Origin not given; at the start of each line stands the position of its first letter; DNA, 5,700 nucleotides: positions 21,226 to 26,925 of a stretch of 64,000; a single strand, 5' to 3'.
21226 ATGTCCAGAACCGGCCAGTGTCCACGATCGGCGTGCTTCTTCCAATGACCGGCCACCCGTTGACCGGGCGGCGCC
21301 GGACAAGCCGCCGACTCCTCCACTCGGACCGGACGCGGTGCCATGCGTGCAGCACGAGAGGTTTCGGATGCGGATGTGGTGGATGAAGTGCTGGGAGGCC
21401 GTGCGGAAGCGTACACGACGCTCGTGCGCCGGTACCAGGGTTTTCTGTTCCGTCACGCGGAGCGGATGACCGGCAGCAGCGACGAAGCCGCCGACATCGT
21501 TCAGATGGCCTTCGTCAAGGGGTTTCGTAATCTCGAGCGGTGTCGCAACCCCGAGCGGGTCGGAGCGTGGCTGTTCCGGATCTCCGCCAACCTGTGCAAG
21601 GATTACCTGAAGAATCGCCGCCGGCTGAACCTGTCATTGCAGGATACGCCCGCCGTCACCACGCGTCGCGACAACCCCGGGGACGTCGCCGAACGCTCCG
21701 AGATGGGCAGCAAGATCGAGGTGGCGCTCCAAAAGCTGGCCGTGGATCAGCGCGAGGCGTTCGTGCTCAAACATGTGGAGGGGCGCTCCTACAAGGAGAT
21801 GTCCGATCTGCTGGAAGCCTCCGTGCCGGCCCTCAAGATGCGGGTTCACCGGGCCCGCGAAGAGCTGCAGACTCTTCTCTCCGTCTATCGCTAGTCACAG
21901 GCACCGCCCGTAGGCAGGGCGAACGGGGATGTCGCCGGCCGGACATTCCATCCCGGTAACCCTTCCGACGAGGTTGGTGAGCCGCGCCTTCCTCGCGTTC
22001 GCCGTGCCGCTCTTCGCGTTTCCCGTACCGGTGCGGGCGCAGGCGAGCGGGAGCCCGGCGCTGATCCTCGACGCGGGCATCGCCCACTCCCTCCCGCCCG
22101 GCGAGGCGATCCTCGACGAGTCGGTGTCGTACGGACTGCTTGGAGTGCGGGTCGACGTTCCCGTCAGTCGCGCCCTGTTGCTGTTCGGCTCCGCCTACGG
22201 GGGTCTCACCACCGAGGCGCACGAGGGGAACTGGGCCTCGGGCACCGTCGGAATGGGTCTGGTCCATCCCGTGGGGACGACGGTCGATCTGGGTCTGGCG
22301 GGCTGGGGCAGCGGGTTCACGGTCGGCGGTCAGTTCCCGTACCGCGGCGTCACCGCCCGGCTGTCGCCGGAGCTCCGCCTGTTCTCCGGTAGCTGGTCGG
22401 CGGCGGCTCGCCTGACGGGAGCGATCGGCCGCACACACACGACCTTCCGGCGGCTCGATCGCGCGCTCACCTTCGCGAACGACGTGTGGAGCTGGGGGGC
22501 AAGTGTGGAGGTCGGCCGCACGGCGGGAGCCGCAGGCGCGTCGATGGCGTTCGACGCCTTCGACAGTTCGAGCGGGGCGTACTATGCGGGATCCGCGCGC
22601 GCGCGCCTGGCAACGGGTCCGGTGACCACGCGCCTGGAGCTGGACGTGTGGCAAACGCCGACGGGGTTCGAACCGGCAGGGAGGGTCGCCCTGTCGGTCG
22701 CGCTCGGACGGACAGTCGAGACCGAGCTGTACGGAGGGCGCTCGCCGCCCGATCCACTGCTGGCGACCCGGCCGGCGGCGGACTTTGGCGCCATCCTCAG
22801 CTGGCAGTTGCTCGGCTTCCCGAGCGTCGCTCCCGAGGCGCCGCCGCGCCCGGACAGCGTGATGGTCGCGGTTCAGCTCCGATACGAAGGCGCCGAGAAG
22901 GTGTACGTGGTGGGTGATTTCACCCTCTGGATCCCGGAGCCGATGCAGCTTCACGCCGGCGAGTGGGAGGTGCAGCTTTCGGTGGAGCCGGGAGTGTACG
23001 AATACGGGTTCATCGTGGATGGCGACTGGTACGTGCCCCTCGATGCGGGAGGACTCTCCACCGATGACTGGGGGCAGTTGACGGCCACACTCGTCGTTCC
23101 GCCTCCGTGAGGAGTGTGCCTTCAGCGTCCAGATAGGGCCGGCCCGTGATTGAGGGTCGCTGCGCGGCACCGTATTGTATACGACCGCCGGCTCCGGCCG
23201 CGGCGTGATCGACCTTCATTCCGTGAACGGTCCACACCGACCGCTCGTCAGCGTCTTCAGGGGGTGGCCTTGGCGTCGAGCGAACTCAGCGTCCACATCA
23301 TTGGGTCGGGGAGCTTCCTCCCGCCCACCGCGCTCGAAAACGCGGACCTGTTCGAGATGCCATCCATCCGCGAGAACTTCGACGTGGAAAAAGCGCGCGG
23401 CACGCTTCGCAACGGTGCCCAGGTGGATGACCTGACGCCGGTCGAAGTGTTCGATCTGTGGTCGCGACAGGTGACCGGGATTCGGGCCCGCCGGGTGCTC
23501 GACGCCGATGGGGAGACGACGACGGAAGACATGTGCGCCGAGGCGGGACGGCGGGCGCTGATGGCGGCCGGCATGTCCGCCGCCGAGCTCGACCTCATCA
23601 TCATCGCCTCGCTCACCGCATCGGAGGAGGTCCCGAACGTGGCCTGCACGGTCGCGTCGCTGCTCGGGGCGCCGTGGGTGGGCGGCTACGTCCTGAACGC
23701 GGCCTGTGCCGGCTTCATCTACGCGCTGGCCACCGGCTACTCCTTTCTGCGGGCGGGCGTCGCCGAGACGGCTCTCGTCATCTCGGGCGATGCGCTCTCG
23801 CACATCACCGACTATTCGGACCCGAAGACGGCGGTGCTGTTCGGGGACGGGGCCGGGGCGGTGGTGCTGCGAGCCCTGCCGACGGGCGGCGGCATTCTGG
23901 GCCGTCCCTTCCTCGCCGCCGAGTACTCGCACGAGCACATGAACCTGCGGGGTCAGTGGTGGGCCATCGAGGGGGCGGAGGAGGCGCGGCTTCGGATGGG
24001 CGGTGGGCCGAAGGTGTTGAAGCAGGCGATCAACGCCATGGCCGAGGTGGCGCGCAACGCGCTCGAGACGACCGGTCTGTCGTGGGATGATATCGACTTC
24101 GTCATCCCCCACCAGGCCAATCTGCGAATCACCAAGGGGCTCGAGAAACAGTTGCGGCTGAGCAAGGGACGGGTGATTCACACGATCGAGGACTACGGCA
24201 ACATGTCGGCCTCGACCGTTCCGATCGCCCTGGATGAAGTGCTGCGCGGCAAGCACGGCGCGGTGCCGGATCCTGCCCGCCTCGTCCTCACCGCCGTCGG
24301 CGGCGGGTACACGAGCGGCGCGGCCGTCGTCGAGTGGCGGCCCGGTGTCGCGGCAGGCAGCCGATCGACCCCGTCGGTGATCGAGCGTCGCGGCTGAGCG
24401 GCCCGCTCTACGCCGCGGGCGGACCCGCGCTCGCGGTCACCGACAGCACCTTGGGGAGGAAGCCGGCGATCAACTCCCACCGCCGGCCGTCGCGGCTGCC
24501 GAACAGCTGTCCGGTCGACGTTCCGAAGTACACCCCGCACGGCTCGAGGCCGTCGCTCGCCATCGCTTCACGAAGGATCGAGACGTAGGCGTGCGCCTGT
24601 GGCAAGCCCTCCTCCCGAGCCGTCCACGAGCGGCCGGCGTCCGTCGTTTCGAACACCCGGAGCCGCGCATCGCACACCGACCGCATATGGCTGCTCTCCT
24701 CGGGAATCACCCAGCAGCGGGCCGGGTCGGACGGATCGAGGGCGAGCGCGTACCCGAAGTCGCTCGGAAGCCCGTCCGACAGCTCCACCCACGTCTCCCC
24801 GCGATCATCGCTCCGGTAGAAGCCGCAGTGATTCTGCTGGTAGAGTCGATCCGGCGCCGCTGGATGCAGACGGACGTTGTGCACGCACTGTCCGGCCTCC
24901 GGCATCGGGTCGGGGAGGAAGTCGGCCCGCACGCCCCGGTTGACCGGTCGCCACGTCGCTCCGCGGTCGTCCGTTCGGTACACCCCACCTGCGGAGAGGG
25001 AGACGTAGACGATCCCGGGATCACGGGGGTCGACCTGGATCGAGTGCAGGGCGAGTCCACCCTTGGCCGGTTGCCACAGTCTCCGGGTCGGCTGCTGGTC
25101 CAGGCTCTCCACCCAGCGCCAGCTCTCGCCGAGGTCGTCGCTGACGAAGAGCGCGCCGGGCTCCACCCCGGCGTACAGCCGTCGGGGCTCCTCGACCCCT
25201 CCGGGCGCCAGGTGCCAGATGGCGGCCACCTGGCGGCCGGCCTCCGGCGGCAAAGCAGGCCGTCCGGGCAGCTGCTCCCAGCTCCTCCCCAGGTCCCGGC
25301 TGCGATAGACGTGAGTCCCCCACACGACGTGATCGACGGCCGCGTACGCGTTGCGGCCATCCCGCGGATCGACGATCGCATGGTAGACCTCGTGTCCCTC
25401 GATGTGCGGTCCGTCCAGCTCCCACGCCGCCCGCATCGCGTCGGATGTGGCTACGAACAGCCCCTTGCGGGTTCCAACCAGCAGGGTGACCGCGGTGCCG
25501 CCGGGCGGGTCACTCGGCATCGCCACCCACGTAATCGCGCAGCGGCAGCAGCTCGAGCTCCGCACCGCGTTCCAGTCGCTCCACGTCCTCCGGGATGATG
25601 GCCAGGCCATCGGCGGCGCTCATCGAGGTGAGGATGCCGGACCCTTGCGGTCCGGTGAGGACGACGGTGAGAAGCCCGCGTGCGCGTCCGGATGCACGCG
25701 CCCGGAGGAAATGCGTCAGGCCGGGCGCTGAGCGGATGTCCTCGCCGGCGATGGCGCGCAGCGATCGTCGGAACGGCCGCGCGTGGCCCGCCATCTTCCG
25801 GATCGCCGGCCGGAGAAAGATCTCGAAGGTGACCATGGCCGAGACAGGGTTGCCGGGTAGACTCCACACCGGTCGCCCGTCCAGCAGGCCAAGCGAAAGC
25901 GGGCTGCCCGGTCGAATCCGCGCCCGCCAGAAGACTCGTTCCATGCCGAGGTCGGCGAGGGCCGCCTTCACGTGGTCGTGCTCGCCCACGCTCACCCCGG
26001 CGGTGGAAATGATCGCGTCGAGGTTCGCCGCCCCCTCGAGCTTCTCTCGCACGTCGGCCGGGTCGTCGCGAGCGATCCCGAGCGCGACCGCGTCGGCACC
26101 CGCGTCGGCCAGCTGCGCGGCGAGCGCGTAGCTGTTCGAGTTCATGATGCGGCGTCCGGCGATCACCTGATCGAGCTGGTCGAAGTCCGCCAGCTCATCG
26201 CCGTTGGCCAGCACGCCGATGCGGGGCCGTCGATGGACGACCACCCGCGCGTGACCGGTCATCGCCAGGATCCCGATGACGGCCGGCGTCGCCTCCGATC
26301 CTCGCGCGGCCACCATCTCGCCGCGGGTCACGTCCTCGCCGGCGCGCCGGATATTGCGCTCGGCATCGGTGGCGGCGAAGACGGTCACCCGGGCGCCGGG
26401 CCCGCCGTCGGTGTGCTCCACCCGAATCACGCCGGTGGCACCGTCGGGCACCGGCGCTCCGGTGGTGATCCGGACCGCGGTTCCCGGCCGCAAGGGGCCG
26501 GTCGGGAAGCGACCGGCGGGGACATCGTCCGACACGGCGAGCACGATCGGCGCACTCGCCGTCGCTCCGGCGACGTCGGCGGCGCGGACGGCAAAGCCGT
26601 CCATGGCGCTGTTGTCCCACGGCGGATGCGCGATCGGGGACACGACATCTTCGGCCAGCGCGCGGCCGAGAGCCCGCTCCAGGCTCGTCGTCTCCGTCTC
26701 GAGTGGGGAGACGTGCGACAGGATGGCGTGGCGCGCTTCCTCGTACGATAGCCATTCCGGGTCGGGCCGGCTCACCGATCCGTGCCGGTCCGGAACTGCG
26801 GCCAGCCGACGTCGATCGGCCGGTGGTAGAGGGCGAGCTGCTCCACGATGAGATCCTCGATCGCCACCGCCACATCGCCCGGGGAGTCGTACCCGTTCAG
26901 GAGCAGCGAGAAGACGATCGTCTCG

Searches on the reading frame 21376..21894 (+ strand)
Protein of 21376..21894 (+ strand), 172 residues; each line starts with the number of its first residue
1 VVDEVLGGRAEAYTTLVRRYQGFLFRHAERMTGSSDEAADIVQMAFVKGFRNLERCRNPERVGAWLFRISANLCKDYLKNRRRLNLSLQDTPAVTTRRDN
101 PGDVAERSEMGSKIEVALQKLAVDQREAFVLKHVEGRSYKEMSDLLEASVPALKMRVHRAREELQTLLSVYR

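Call 54: search_protein_families(library=pfam, proteins=[window:21376-21894:+], max_evalue=0.001)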
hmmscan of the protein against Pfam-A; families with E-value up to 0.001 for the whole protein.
window:21376-21894:+ (172 aa): 3 families
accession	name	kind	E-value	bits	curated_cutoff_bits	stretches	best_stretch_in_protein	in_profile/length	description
PF04542.20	Sigma70_r2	-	3.2e-16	59.3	24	1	16-83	1-70/71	Sigma-70 region 2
PF08281.18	Sigma70_r4_2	-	9.2e-14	51.3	25.7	1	114-164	4-54/54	Sigma-70, region 4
PF22233.2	PhyR_sigma-like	-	0.00096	19.3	27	0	118-165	1-48/50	Response regulator PhyR, sigma-like domain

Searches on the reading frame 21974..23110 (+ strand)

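Call 54: search_protein_families(library=pfam, proteins=[window:21974-23110:+], max_evalue=0.001)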
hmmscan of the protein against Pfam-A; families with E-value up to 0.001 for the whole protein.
window:21974-23110:+ (378 aa): 1 family
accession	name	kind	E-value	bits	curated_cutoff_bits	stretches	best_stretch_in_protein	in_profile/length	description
PF16561.11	AMPK1_CBM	-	4.3e-10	40.1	26.8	1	305-375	9-79/85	Glycogen recognition site of AMP-activated protein kinase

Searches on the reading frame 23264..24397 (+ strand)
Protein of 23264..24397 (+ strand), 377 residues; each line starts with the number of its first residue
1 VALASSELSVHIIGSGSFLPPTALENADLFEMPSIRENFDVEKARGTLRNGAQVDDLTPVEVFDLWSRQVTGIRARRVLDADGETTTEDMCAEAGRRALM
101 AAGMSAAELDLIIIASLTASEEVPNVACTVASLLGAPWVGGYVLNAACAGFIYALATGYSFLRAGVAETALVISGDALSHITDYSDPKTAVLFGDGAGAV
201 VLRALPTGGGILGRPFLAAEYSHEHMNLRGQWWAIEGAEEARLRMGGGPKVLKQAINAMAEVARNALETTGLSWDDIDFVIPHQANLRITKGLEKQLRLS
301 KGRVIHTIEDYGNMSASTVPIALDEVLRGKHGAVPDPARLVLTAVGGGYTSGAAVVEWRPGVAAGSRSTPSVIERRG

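Call 54: search_protein_families(library=pfam, proteins=[window:23264-24397:+], max_evalue=0.001)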
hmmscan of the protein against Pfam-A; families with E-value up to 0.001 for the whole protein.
window:23264-24397:+ (377 aa): 4 families
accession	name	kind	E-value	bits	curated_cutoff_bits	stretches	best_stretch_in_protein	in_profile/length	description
PF08541.16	ACP_syn_III_C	-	6.9e-25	87.5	26.6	1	267-358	1-90/90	3-Oxoacyl-[acyl-carrier-protein (ACP)] synthase III C terminal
PF08545.16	ACP_syn_III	-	2.7e-23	82.1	24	1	144-205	3-64/80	3-Oxoacyl-[acyl-carrier-protein (ACP)] synthase III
PF00108.29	Thiolase_N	-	0.00029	20.7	26.4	0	84-184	20-121/260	Thiolase, N-terminal domain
PF02797.21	Chal_sti_synt_C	-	0.00097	19.6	27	0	254-327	37-113/151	Chalcone and stilbene synthases, C-terminal domain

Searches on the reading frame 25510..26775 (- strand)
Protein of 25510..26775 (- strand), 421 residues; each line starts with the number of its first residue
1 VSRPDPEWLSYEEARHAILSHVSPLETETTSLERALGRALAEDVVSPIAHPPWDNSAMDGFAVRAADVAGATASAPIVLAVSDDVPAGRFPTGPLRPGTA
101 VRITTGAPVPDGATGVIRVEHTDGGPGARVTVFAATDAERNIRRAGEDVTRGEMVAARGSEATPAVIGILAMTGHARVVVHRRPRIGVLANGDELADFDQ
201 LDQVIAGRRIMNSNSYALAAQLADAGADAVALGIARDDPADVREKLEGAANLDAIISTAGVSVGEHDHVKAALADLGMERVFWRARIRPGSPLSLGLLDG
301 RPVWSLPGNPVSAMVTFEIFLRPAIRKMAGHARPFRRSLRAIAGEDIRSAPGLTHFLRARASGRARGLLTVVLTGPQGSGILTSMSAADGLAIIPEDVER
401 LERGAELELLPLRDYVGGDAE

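Call 54: search_protein_families(library=pfam, proteins=[window:25510-26775:-], max_evalue=0.001)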
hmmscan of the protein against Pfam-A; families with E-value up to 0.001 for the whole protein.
window:25510-26775:- (421 aa): 3 families
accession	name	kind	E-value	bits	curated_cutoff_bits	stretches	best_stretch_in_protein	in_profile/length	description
PF03453.22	MoeA_N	-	1.7e-44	151.8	30.8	1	9-174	1-160/160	MoeA N-terminal region (domain I and II)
PF00994.29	MoCF_biosynth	-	2.3e-28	99.1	26.6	1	188-327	2-144/144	Probable molybdopterin binding domain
PF03454.20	MoeA_C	-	1.1e-18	67.7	22.1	1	340-412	1-72/72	MoeA C-terminal region (domain IV)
